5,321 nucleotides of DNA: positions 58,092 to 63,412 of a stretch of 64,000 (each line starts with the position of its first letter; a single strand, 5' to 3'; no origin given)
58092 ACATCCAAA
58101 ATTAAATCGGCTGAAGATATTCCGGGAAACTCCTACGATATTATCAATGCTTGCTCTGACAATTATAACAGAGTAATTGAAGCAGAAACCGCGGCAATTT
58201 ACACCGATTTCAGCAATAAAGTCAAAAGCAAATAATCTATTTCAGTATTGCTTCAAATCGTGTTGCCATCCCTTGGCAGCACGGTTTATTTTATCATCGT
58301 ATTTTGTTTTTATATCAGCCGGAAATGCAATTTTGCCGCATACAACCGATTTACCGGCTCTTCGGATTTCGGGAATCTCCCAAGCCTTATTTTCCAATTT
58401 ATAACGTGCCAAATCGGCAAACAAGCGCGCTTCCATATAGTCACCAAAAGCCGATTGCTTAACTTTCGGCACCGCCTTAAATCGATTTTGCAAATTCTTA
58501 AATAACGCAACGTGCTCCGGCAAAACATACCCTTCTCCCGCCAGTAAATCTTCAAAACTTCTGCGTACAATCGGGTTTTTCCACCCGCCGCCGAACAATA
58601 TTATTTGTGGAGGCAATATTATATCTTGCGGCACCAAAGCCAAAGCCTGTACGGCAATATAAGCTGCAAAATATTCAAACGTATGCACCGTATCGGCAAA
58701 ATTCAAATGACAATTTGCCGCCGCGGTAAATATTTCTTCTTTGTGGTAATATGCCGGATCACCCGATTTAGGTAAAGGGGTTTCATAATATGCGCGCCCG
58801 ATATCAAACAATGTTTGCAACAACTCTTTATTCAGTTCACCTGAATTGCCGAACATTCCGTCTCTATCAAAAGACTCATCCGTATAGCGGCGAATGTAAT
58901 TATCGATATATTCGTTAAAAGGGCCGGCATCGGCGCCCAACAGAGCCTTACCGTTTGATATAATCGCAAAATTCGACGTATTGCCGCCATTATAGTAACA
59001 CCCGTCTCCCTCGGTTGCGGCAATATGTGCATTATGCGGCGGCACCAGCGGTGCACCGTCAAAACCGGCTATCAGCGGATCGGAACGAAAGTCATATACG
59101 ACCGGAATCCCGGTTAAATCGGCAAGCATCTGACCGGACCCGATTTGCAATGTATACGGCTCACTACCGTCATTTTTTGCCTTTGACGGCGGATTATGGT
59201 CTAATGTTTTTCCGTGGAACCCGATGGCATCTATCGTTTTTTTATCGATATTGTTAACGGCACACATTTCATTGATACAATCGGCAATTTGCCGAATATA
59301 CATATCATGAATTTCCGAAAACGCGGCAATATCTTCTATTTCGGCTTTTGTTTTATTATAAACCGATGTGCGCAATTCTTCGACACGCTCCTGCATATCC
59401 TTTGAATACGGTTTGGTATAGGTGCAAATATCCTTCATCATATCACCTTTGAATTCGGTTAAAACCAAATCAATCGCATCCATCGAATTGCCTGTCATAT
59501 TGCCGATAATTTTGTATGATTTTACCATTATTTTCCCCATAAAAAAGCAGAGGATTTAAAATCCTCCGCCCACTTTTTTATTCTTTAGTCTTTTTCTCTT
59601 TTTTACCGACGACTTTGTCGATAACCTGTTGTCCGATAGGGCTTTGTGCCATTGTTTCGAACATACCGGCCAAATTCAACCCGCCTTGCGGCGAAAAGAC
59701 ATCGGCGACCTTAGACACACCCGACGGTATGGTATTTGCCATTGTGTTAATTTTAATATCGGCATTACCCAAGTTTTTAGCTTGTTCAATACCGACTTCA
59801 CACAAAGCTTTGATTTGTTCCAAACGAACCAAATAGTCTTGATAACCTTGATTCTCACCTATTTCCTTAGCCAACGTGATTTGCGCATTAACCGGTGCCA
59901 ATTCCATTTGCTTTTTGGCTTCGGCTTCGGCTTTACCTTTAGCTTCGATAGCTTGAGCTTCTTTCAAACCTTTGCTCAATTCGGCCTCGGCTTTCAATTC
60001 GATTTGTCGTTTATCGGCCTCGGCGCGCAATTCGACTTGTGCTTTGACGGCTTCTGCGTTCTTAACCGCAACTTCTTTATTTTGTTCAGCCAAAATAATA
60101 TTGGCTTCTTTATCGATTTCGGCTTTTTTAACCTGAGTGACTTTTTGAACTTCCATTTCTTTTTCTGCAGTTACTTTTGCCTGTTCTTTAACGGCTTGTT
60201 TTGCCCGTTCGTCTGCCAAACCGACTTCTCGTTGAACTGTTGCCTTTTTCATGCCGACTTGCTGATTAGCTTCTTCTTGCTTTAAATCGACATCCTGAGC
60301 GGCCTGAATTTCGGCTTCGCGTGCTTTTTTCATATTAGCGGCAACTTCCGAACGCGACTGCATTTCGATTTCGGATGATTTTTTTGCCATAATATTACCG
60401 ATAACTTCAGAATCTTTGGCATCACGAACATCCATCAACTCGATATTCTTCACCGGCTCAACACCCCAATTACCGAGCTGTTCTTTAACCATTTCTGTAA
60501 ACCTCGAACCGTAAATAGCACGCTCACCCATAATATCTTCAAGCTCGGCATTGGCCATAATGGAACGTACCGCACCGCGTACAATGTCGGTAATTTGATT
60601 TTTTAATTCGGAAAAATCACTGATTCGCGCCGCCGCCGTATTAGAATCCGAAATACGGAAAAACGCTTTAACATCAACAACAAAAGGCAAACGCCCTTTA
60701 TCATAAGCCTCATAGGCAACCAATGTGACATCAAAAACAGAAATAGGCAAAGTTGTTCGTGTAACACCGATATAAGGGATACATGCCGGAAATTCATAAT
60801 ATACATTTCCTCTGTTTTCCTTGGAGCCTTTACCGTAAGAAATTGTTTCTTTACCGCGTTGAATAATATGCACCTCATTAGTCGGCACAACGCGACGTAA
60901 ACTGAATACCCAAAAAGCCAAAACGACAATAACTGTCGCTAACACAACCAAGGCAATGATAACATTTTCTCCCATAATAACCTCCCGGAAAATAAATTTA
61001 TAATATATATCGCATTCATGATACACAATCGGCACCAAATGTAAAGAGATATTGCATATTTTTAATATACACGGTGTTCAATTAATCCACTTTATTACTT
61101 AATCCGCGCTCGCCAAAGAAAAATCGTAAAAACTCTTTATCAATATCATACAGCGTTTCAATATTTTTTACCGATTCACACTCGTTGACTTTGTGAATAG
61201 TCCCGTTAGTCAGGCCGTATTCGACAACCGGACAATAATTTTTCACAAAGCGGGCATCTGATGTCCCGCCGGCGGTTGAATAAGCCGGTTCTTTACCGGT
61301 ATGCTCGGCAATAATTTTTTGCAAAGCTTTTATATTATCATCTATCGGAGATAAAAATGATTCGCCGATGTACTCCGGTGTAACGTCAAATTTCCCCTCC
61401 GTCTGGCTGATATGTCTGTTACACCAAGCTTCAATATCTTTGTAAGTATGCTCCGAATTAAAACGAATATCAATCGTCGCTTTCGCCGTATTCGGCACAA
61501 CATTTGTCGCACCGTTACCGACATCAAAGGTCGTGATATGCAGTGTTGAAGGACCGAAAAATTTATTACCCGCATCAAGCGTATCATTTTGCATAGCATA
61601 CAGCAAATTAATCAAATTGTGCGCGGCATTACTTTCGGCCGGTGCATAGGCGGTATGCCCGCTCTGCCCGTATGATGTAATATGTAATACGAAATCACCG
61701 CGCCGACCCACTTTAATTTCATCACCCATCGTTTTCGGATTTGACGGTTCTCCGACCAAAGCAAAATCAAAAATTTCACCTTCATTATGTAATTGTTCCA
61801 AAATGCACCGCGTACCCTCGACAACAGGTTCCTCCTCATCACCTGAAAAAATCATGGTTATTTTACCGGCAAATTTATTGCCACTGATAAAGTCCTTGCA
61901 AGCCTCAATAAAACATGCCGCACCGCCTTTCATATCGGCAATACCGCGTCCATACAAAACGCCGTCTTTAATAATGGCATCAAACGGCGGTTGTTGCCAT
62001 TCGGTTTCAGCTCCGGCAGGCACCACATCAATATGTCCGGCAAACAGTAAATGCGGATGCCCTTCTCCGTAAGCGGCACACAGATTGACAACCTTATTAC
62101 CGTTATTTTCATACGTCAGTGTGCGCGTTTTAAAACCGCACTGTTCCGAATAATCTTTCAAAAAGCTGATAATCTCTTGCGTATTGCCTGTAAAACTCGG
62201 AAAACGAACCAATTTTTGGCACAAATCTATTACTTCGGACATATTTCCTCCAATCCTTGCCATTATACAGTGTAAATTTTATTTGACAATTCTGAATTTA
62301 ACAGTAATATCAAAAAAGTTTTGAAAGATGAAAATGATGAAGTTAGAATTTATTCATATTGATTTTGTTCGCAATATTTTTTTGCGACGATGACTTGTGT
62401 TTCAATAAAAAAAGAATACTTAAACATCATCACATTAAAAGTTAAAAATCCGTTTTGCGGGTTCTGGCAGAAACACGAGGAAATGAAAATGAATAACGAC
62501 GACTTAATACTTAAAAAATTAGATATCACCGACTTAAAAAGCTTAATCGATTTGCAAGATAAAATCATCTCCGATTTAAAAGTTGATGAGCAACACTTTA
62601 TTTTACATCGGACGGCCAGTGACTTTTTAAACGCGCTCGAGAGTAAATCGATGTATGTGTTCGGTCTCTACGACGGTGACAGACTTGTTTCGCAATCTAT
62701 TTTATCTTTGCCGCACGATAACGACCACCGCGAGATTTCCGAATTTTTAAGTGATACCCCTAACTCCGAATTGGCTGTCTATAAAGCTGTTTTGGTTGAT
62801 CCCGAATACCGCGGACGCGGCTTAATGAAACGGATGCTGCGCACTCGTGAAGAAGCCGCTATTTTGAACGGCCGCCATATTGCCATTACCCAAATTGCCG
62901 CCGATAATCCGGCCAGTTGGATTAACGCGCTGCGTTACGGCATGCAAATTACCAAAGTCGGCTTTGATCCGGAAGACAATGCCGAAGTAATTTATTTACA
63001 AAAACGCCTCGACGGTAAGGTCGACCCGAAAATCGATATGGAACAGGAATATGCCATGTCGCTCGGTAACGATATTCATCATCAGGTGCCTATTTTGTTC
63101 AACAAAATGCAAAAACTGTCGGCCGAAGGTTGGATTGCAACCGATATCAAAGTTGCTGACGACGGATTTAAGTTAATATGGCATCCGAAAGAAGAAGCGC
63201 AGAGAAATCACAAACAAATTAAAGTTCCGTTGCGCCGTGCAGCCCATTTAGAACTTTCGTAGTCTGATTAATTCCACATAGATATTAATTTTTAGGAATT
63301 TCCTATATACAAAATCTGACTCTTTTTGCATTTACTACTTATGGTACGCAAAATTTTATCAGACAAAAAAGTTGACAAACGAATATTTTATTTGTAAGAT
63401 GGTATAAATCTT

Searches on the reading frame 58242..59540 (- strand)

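Call 62: search_protein_families(library=pfam, proteins=[window:58242-59540:-], max_evalue=0.001)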
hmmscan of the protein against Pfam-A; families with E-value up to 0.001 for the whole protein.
window:58242-59540:- (432 aa): 1 family
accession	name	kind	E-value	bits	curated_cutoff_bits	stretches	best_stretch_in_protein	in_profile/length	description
PF03702.20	AnmK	-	1.8e-50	172.5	24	1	11-335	3-313/367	Anhydro-N-acetylmuramic acid kinase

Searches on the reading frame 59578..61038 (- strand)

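Call 62: search_protein_families(library=pfam, proteins=[window:59578-61038:-], max_evalue=0.001)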
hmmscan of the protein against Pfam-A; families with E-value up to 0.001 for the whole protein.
window:59578-61038:- (486 aa): 1 family
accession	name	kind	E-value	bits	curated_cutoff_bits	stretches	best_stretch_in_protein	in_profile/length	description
PF01145.31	Band_7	-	1.1e-12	48.8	23.6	1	50-233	2-166/176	SPFH domain / Band 7 family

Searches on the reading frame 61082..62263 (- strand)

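Call 62: search_protein_families(library=pfam, proteins=[window:61082-62263:-], max_evalue=0.001)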
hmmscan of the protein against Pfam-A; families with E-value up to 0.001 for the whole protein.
window:61082-62263:- (393 aa): 2 families
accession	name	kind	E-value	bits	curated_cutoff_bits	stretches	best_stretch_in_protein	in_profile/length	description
PF01546.33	Peptidase_M20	-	4.3e-34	118.7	24.6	1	73-374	1-199/206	Peptidase family M20/M25/M40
PF07687.19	M20_dimer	-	3.9e-18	65.8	21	1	185-289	1-103/107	Peptidase dimerisation domain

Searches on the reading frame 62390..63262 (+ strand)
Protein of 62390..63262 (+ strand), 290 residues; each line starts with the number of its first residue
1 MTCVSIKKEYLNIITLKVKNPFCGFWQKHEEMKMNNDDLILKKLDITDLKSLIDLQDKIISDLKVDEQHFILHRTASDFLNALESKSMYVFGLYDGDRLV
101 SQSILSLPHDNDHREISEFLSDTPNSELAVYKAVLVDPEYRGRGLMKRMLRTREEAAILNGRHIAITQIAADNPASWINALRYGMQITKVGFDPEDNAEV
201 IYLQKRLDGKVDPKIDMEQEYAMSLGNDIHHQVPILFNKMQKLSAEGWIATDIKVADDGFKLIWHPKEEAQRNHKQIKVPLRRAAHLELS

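Call 62: search_protein_families(library=pfam, proteins=[window:62390-63262:+], max_evalue=0.001)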
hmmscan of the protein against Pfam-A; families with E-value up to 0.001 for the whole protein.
window:62390-63262:+ (290 aa): 3 families
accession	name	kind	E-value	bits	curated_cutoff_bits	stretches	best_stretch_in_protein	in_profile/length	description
PF00583.31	Acetyltransf_1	-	9.2e-06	26.4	20.7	1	86-177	31-108/116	Acetyltransferase (GNAT) family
PF13508.13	Acetyltransf_7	-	0.00016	22.4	27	1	125-161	28-61/84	Acetyltransferase (GNAT) domain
PF13527.13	Acetyltransf_9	-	0.00018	22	25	0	132-157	76-101/127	Acetyltransferase (GNAT) domain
